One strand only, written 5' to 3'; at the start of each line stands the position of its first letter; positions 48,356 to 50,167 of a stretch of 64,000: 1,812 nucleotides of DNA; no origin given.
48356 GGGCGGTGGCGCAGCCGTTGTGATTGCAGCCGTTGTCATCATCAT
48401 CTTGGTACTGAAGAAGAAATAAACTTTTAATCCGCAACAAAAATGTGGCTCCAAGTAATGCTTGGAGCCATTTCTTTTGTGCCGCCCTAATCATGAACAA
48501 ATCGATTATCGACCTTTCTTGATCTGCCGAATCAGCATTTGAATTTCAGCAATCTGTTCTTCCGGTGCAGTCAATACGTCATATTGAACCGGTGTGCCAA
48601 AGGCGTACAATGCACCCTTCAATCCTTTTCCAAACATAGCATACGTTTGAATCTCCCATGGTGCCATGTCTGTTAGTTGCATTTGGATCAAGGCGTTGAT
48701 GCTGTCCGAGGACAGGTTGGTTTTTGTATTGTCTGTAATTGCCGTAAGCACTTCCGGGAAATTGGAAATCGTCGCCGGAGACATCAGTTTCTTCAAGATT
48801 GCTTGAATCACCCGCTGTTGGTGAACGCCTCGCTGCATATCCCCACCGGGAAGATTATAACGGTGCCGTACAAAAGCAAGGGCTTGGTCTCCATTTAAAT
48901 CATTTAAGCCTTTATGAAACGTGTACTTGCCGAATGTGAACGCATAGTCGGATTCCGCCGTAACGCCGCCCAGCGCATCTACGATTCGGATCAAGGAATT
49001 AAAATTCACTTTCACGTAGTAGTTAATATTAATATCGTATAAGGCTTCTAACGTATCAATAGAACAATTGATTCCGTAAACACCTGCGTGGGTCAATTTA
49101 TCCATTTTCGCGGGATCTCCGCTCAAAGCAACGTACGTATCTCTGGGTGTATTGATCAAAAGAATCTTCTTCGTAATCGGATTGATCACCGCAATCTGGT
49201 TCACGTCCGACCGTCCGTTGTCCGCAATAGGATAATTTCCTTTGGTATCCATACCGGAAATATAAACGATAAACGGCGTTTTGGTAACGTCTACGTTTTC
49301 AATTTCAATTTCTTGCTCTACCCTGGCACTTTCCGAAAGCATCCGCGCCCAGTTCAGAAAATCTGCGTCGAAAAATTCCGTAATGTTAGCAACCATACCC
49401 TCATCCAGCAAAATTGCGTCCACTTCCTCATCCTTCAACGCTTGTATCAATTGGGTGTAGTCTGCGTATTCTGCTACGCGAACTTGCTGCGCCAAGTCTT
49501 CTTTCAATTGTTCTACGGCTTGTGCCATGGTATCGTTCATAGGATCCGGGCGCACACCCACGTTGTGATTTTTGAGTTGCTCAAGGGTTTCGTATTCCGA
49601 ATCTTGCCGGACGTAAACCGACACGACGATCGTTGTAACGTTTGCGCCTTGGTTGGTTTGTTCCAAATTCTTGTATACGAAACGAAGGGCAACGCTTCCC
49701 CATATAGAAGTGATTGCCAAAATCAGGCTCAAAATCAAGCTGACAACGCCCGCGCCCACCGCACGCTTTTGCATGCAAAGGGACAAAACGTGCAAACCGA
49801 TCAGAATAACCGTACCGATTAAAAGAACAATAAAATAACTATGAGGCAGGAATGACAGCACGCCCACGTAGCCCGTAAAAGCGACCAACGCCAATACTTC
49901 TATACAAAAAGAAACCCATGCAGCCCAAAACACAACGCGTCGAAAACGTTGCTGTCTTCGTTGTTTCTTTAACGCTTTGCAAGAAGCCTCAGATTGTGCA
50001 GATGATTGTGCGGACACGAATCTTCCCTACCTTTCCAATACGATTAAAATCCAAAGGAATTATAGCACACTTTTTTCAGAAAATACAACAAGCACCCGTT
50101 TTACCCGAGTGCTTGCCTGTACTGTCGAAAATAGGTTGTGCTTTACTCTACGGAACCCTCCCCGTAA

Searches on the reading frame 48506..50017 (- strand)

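Call 97: search_protein_families(library=pfam, proteins=[window:48506-50017:-], max_evalue=0.00001)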
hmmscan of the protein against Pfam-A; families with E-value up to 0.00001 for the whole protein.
window:48506-50017:- (503 aa): 1 family
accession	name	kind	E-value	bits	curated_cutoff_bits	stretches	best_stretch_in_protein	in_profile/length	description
PF03816.19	LytR_cpsA_psr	-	5.6e-37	127.6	24.6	1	269-412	1-149/150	LytR_cpsA_psr family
